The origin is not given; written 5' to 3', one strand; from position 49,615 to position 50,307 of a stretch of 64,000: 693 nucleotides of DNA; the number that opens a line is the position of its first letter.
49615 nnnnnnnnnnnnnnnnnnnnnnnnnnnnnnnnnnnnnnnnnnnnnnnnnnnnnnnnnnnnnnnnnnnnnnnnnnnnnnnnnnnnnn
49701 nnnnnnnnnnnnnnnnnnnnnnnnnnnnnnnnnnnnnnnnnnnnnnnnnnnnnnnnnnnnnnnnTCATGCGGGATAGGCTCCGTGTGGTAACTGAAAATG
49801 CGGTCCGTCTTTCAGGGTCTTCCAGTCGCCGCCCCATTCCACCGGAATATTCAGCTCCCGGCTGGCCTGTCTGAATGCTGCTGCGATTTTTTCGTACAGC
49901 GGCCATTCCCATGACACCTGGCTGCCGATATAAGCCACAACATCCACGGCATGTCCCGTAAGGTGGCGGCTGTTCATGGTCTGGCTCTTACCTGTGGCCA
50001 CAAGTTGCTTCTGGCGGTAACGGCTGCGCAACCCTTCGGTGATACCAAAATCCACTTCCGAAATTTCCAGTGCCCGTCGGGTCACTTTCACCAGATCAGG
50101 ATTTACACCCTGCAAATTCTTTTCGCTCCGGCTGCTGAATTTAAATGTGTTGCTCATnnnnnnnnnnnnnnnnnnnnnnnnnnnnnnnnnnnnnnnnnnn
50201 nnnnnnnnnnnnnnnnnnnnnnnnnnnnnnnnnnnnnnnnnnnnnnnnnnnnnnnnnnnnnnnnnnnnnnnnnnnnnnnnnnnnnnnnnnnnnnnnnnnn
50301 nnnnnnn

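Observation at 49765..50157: Lysis cassette uses an M15-type zinc peptidase endolysin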

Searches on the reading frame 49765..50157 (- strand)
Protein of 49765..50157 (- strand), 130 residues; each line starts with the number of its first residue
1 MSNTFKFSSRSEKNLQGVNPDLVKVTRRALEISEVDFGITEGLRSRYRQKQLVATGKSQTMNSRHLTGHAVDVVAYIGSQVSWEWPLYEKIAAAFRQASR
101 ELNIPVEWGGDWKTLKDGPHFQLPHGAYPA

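Call 3: search_protein_families(library=pfam, proteins=[window:49765-50157:-], max_evalue=0.01)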
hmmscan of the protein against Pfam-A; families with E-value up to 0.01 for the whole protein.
window:49765-50157:- (130 aa): 1 family
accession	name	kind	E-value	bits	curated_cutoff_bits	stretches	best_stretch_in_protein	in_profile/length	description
PF13539.11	Peptidase_M15_4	-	8.1e-12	46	25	1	58-123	3-70/70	D-alanyl-D-alanine carboxypeptidase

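Call 4: search_protein_families(library=phrogs, proteins=[window:49765-50157:-], max_evalue=0.001)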
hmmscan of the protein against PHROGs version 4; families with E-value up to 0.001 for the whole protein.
window:49765-50157:- (130 aa): 7 families
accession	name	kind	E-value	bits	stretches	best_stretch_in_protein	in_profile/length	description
phrog_465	-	lysis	5.1e-77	260.1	1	1-129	39-171/292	endolysin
phrog_1768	-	lysis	2.9e-22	79.2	1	2-122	925-1037/1577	endolysin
phrog_5115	-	moron, auxiliary metabolic gene and host takeover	4.6e-21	76.3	1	8-128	6-126/283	ferredoxin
phrog_6523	-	lysis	6e-17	63.3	1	35-124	37-130/255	endolysin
phrog_2649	-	lysis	3.1e-13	51.2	1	12-126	7-130/261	endolysin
phrog_15351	-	lysis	6.5e-07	30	1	36-123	42-136/289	endolysin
phrog_1512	-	lysis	0.00071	20.7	1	60-127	74-138/314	endolysin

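Call 5: search_solved_structures(query=window:49765-50157:-, max_evalue=0.01, show_alignments=3)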
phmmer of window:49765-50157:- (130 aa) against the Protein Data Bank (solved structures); distinct sequences matched with E-value up to 0.01: 6.
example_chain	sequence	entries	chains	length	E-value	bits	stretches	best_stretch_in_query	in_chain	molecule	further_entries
23ri_A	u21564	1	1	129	2.1e-48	166.5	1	5-129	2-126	Peptidase M15C domain-containing protein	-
5opz_A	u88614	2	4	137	2.5e-48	166.3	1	5-130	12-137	ChiX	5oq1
8q2g_A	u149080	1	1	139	2.7e-46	159.7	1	5-129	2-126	Peptidoglycan L-alanyl-D-glutamate endopeptidase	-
2mxz_A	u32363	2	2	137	8.8e-23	83.7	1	4-128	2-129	L-alanyl-D-glutamate peptidase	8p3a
2vo9_A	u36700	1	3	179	3.6e-07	33.2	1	57-123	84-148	L-ALANYL-D-GLUTAMATE PEPTIDASE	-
6akv_A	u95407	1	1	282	1.5e-05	28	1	12-123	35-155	LysB4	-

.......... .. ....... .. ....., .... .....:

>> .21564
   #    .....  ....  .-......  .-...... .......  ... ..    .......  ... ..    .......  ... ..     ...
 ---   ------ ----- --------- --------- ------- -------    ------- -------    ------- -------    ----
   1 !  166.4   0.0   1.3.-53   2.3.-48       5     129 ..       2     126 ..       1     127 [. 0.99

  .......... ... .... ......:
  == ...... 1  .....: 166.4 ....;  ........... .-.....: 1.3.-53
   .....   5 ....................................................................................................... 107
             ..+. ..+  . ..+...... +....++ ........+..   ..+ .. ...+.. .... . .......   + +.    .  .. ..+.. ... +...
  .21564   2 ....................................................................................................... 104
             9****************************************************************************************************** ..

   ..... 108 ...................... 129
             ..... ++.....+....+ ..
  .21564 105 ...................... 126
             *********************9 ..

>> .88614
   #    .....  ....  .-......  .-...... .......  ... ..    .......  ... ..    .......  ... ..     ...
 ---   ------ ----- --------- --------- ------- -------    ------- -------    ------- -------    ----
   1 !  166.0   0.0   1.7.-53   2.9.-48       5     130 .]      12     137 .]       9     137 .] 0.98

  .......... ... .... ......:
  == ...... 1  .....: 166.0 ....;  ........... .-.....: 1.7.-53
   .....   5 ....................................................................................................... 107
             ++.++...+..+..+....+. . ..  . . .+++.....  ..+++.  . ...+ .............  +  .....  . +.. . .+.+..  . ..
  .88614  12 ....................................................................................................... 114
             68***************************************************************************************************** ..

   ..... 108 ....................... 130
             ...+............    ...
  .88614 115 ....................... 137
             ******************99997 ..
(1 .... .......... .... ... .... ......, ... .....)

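Call 7: search_dna_similar(query=window:49765-50157:-, collection=phages, mode=protein, max_rows=40, rows=spread)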
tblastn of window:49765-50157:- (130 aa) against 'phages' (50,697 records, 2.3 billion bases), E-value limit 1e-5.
Records with a match: 1326; places in all: 1329; records where one place covers at least 80% of the query: 1311.
Best place of each record, by identity: >=99% 12; 95-99% 3; 60-80% 90; <60% 1221.
By first word of the organism name: Salmonella 297; Escherichia 249; Klebsiella 198; Vibrio 136; Listeria 36; Yersinia 29; Enterobacter 28; Bacillus 27; Xanthomonas 24; Pseudomonas 22; and 60 more.
By host as written in the record: - 229; Escherichia coli 95; Klebsiella pneumoniae 80; Salmonella enterica subsp. enterica serovar Enteritidis PT1 39; Salmonella sp. 27; Salmonella enterica 26; Salmonella enterica subsp. enterica serovar Enteritidis 23; Listeria monocytogenes 20; and 361 more.
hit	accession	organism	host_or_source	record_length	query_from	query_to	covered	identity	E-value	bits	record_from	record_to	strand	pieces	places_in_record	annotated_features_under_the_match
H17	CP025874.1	Escherichia phage 503458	Escherichia coli 503458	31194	1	130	100%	100.0%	5e-84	272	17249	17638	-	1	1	record has no annotation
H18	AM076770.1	Yersinia phage PY100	Yersinia sp.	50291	1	128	98%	64.1%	2e-51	179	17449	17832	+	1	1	lys: endolysin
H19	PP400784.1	Escherichia phage FL38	Escherichia coli str. K-12 substr. ...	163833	5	129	96%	63.2%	2e-46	165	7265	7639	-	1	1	peptidoglycan hydrolase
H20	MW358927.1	Providencia phage PSTRCR_127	sewage sample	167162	2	124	95%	61.1%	8e-42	152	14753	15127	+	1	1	peptidoglycan hydrolase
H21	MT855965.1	Microcystis phage vB_MaeS-yong1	Microcystis aeruginosa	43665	1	130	100%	53.7%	3e-46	164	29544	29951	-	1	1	L-alanyl-D-glutamate peptidase | hypothetical protein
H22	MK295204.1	Shigella phage vB_SdyM_006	Shigella dysenteriae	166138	5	123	92%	53.3%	2e-36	136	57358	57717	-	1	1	hypothetical protein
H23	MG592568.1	Vibrio phage 1.198.B._10N.286.54.F4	Vibrio cyclitrophicus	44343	4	123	92%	46.4%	3e-31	121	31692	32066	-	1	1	D-alanyl-D-alanine carboxypeptidase | hypothetical protein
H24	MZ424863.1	Proteus phage vB_PmiM_ZX7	Proteus mirabilis YV2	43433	5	123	92%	45.0%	1e-26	108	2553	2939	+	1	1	putative endolysin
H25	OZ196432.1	Vibrio phage K50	Seawater and oysters mix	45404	1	123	95%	43.0%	1e-29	117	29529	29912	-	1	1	endolysin | hypothetical protein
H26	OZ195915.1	Vibrio phage K46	Seawater and oysters mix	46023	1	123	95%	43.0%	1e-29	117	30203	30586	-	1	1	endolysin | hypothetical protein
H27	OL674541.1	Stenotrophomonas phage vB_SmaS-AXL_1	Stenotrophomonas maltophilia D1585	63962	4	129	97%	41.7%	3e-31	122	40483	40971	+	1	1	endolysin | putative holin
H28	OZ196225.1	Vibrio phage D498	Seawater and oysters mix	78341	3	126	95%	41.9%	5e-25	103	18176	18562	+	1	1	endolysin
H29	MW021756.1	Cronobacter phage vB_CsaM_SemperBestia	Cronobacter sakazakii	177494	5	126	94%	42.1%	2e-23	99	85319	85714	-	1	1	putative endolysin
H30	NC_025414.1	Citrobacter phage Miller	-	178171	5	126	94%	41.5%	4e-22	96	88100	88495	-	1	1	endolysin | ribosome_binding_site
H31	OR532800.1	Klebsiella phage RCIP0006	Klebsiella pneumoniae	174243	5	123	92%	42.3%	8e-23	98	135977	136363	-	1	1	lys: L-alanyl-D-glutamate peptidase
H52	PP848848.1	Klebsiella phage vB_Kpn24-P2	Klebsiella pneumoniae Kpn24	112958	4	117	88%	36.4%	8e-17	81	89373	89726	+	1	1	endolysin | holin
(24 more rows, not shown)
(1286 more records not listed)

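Call 40: find_related_loci(query=A3, collection=viral_contigs, flank=4000)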
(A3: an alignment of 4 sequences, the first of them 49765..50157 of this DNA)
Query A3 (130 aa) in viral_contigs; peptide patterns used: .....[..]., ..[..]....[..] (x = any residue, [..] = any of these).
600 stretches matched a pattern (row limit reached: there are more); 580 encode a relative of the query (tblastn E <= 1e-3); the best 80 are kept; 80 distinct loci.
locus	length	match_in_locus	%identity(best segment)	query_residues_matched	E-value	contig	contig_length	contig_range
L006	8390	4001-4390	100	1-130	2e-89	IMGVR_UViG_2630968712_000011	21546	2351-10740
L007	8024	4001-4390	100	1-130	2e-87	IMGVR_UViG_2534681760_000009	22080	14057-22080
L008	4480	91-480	100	1-130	1e-87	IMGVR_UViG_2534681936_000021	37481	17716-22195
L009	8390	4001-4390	100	1-130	2e-87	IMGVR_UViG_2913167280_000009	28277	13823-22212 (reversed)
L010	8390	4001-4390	100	1-130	2e-87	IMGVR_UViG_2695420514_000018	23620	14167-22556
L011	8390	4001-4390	100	1-130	2e-87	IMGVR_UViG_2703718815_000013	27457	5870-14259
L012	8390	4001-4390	100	1-130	2e-87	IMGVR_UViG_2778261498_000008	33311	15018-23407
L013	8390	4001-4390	100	1-130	2e-87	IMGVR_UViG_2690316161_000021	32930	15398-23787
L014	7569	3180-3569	100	1-130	2e-87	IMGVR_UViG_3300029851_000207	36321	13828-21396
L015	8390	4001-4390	100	1-130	2e-87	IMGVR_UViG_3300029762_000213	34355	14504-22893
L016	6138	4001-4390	99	1-130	1e-86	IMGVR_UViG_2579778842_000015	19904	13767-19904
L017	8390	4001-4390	98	1-130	9e-87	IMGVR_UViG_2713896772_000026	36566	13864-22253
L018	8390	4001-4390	99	1-130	1e-86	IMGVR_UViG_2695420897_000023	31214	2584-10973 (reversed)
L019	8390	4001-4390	99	1-130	1e-86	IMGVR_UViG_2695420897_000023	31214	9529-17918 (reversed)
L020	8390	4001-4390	99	1-130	6e-87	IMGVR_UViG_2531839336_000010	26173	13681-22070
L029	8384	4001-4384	77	3-130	2e-67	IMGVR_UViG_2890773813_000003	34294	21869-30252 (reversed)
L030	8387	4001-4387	77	1-130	1e-66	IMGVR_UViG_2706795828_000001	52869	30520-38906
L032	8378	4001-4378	76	5-130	2e-63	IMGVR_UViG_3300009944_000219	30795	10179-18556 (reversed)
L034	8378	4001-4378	79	5-130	8e-63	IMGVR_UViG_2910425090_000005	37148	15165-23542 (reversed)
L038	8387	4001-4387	75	2-130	7e-62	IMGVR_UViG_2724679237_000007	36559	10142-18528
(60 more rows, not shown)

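Call 43: search_protein_families(library=phrogs, proteins=[L029:3067-3462:+, L029:3431-3913:+, L029:4634-5128:+, L034:2037-2477:+, L034:3333-3722:+, L034:4839-5447:+, L038:3633-4007:+, L032:3670-3999:+, L030:3636-4004:+, L017:4936-6813:+], max_evalue=0.001)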
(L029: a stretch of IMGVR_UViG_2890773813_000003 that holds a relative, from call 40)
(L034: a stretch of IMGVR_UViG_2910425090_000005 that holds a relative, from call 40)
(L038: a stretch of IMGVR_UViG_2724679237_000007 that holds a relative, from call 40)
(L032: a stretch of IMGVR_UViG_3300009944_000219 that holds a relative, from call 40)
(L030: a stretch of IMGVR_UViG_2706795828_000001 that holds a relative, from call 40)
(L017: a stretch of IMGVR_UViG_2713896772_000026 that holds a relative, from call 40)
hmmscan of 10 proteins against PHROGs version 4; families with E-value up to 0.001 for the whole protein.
L029:3067-3462:+ (131 aa): 2 families
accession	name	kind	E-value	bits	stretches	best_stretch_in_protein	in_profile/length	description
phrog_286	-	unknown function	6.6e-40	138.1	1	1-130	8-147/186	-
phrog_8067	-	unknown function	9.2e-12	45.8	1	2-58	3-59/65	-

L029:3431-3913:+ (160 aa): 1 family
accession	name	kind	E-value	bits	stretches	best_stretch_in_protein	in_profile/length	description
phrog_836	-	transcription regulation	9.8e-35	120.6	1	14-160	2-132/133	late transcriptional activator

L029:4634-5128:+ (164 aa): 3 families
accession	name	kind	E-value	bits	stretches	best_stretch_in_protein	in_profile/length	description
phrog_1403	-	lysis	6.4e-32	112.2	1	16-160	4-154/212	Rz-like spanin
phrog_3450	-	unknown function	5.4e-16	59.8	1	37-151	23-136/137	-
phrog_2466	-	lysis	6.2e-06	27.1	1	19-113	7-90/172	Rz-like spanin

L034:2037-2477:+ (146 aa): 2 families
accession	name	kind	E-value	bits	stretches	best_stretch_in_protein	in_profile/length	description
phrog_79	-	transcription regulation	6.5e-22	78.9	1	5-128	16-149/156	anti-termination protein Q-like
phrog_943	-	transcription regulation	1.3e-06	29.4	1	9-95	14-101/165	anti-termination protein Q-like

L034:3333-3722:+ (129 aa): 2 families
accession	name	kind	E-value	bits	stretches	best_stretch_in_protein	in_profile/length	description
phrog_198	-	lysis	1.4e-30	106.8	1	1-126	1-123/125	holin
phrog_16047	-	unknown function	9.1e-05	23.6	1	61-128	2-71/73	-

L034:4839-5447:+ (202 aa): 7 families
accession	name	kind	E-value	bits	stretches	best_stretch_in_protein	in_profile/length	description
phrog_51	-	head and packaging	1.1e-40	141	1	13-179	85-230/261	terminase small subunit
phrog_2606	-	head and packaging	8.2e-14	52.6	1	14-92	86-165/310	terminase small subunit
phrog_36099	-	unknown function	6.3e-13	49.4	1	58-107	3-52/52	-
phrog_17390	-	unknown function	1.1e-12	48.7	1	16-74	2-60/69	-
phrog_641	-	head and packaging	1.1e-07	33.5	1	17-75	3-61/162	terminase small subunit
phrog_5334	-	head and packaging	0.00036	21.8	1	18-75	18-76/162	terminase small subunit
phrog_32222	-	unknown function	0.0007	20.4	1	17-80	92-155/241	-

L038:3633-4007:+ (124 aa): 1 family
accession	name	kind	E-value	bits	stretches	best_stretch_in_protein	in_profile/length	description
phrog_126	-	lysis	6.1e-07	30.3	1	1-111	5-108/114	holin/anti-holin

L032:3670-3999:+ (109 aa): 1 family
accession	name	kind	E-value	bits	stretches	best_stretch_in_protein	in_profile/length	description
phrog_126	-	lysis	1.9e-30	106.1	1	2-108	5-111/114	holin/anti-holin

L030:3636-4004:+ (122 aa): 1 family
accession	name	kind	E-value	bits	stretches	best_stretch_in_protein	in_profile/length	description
phrog_24402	-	lysis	1.9e-73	244.4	1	15-122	1-108/108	holin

L017:4936-6813:+ (625 aa): 8 families
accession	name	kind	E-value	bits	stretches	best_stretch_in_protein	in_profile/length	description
phrog_143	-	unknown function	0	1075.4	1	1-624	1-631/634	-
phrog_19075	-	unknown function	6.6e-138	459.6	1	211-474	1-263/265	-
phrog_16581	-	unknown function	4.1e-116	387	1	247-462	1-216/218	-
phrog_3591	-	unknown function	1.2e-93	314.4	1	377-625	2-263/265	-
phrog_16885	-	unknown function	4.1e-64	214.8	1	211-323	1-113/114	-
phrog_6393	-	unknown function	5.6e-42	143.1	1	540-625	1-88/90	-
phrog_9498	-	unknown function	5.4e-31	107.6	1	1-121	1-112/113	-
phrog_12088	-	unknown function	1.7e-30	105.7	1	564-625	1-63/65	-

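Call 49: search_protein_families(library=pfam, proteins=[L017:4936-6813:+], max_evalue=0.001)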
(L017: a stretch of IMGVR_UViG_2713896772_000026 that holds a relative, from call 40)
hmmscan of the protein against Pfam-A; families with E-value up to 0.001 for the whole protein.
L017:4936-6813:+ (625 aa): 3 families
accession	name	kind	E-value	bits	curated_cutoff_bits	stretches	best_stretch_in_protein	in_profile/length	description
PF20350.3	DUF6645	-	1.4e-19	70.7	27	1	476-586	1-115/119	Family of unknown function (DUF6645)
PF03629.24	SASA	-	3.8e-12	46.7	24.8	1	75-271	4-157/226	Carbohydrate esterase, sialic acid-specific acetylesterase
PF08410.15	DUF1737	-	1.1e-06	28.8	24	1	4-53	2-52/53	Domain of unknown function (DUF1737)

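Call 50: search_solved_structures(query=window:49765-50157:-, max_evalue=1e-10, show_alignments=4)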
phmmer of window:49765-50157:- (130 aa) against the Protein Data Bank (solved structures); distinct sequences matched with E-value up to 1e-10: 4.
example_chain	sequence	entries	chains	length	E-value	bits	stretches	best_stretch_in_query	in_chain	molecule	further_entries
23ri_A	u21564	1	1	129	2.1e-48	166.5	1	5-129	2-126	Peptidase M15C domain-containing protein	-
5opz_A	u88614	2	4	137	2.5e-48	166.3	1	5-130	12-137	ChiX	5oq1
8q2g_A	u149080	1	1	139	2.7e-46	159.7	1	5-129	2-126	Peptidoglycan L-alanyl-D-glutamate endopeptidase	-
2mxz_A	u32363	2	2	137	8.8e-23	83.7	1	4-128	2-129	L-alanyl-D-glutamate peptidase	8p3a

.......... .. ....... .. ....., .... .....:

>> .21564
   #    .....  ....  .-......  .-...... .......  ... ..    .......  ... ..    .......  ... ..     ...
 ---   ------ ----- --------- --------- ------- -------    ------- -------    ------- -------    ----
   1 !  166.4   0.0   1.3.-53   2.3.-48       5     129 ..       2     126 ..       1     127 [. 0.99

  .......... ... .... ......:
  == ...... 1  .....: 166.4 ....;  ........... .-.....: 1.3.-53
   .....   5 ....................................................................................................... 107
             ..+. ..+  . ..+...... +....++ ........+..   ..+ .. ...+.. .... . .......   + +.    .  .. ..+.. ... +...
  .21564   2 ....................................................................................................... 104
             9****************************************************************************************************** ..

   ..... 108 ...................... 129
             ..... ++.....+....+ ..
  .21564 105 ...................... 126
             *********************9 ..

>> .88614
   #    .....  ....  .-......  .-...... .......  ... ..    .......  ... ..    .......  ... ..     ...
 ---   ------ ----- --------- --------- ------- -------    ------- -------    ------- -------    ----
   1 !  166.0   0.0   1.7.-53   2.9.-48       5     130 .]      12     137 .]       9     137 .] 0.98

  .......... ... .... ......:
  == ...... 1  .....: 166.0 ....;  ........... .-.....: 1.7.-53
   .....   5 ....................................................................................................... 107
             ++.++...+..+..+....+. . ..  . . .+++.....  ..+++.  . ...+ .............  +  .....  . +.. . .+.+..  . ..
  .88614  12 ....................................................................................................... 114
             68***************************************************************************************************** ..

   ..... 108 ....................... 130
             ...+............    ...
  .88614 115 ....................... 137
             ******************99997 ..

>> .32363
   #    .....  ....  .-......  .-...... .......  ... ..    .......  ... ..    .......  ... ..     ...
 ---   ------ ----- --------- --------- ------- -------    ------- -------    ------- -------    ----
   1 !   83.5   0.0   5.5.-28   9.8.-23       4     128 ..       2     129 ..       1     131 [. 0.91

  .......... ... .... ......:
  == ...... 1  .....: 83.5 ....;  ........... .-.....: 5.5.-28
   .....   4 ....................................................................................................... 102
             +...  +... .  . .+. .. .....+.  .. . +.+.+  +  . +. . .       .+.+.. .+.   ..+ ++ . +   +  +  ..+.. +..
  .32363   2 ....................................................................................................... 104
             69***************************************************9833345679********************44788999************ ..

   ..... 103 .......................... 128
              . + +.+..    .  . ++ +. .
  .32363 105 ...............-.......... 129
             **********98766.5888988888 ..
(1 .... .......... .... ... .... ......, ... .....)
